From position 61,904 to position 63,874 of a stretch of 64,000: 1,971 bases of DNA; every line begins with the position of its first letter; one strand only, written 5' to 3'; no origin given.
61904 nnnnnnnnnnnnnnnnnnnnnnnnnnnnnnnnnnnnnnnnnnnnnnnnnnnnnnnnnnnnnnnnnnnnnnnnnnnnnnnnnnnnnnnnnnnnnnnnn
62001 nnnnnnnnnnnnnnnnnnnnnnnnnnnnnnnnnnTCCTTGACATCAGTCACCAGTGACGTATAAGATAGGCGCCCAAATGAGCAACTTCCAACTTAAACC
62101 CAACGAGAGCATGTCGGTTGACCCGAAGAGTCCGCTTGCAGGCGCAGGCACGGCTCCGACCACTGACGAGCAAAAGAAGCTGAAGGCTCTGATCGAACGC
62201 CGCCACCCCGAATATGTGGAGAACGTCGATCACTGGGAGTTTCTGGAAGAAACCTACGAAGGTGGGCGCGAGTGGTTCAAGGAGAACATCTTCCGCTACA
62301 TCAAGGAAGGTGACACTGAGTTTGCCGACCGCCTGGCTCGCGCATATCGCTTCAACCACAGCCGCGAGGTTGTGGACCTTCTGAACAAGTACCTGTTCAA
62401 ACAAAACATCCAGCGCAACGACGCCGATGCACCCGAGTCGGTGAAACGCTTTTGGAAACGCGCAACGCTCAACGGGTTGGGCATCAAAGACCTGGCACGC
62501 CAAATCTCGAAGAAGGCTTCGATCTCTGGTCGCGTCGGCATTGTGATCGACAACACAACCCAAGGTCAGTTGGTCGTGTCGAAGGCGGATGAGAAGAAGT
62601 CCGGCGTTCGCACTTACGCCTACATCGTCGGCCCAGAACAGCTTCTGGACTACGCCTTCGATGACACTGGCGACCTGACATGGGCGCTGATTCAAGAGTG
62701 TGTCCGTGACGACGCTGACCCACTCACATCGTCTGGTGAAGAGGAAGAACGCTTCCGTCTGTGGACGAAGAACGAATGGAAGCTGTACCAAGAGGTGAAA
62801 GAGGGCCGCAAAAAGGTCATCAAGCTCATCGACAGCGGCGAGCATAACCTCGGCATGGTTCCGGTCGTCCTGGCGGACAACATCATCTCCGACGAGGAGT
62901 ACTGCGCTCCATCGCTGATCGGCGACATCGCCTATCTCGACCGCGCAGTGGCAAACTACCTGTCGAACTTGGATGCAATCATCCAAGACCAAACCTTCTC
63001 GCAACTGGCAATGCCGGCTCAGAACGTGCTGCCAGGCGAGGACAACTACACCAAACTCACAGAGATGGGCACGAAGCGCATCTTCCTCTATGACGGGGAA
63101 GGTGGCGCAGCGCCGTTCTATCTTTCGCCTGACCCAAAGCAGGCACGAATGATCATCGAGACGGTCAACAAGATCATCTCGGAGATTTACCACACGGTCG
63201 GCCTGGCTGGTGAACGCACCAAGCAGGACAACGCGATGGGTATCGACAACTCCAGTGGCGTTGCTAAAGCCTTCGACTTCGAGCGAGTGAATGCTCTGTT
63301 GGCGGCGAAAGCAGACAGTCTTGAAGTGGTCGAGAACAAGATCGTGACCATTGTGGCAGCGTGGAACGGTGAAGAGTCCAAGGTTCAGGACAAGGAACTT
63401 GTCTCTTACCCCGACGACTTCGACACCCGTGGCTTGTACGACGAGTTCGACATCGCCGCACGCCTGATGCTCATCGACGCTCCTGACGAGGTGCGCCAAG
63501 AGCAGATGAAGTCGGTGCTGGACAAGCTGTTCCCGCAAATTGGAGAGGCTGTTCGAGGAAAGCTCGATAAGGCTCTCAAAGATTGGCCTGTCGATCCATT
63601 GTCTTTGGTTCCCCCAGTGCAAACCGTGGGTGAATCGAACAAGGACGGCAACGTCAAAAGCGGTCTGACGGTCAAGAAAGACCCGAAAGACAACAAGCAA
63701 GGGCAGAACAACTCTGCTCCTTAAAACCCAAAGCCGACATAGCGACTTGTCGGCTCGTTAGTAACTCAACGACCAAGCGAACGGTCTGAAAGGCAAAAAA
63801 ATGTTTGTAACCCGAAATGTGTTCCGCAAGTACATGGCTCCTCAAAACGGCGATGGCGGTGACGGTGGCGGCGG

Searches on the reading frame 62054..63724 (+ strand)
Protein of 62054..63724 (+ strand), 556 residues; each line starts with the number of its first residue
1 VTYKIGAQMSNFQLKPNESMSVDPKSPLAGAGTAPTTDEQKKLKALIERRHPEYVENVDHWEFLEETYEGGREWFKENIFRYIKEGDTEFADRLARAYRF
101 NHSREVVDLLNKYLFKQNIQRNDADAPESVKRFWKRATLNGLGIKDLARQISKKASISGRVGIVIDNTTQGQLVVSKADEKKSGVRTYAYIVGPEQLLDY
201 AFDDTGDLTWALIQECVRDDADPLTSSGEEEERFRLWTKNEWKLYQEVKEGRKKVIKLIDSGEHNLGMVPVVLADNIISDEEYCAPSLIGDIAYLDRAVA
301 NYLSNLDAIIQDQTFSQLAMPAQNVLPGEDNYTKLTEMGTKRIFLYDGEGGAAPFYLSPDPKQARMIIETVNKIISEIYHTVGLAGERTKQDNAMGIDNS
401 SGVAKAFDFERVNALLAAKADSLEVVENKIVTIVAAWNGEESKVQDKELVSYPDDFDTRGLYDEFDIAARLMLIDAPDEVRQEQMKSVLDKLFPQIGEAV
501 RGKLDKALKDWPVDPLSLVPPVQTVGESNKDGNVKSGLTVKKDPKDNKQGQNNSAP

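Call 11: search_protein_families(library=phrogs, proteins=[window:62054-63724:+])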
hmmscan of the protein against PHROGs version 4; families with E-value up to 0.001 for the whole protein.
window:62054-63724:+ (556 aa): 3 families
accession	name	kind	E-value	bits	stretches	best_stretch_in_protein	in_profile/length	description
phrog_145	-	head and packaging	2e-110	370.9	1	40-516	3-474/493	portal protein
phrog_12458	-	unknown function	1.2e-102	343.9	1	34-272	17-259/265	-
phrog_20858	-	unknown function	8.9e-98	327.5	1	320-554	1-232/250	-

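Call 27: find_encoding_contigs(protein=window:62054-63724:+, flank=10000, max_places=6)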
Protein window:62054-63724:+ (556 aa): no gene with exactly this product is on record in the collection.

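Call 39: find_related_loci(query=window:62054-63724:+, collection=viral_contigs, flank=10000)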
Query window:62054-63724:+ (556 aa) in viral_contigs; peptide patterns used: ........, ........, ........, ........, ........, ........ (x = any residue, [..] = any of these).
72 stretches matched a pattern; 70 encode a relative of the query (tblastn E <= 1e-3); 68 distinct loci.
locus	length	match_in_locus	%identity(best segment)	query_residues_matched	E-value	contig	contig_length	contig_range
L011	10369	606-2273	100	1-556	0e+0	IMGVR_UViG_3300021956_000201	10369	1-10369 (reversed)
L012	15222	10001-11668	88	1-556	0e+0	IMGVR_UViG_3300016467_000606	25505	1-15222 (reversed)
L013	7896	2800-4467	88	1-556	0e+0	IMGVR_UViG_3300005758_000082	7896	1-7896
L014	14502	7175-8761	79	10-537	0e+0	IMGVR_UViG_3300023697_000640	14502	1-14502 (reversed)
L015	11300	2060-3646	79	10-537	0e+0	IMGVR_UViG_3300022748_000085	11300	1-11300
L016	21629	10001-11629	76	9-540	0e+0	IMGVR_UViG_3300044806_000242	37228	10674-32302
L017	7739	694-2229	80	9-519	0e+0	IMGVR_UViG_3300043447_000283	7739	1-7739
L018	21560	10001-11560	79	1-519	0e+0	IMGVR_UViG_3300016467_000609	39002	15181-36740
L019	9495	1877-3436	79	1-519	0e+0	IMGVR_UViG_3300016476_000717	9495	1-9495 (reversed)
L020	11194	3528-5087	79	1-519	0e+0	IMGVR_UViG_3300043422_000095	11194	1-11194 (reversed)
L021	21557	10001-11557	78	1-519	0e+0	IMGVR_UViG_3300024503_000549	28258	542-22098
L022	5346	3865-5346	81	9-503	0e+0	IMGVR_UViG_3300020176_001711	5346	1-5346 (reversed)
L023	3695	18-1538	79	14-519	0e+0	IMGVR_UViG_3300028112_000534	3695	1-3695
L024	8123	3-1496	79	23-519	0e+0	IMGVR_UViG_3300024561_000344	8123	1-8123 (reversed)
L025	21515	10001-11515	78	14-519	0e+0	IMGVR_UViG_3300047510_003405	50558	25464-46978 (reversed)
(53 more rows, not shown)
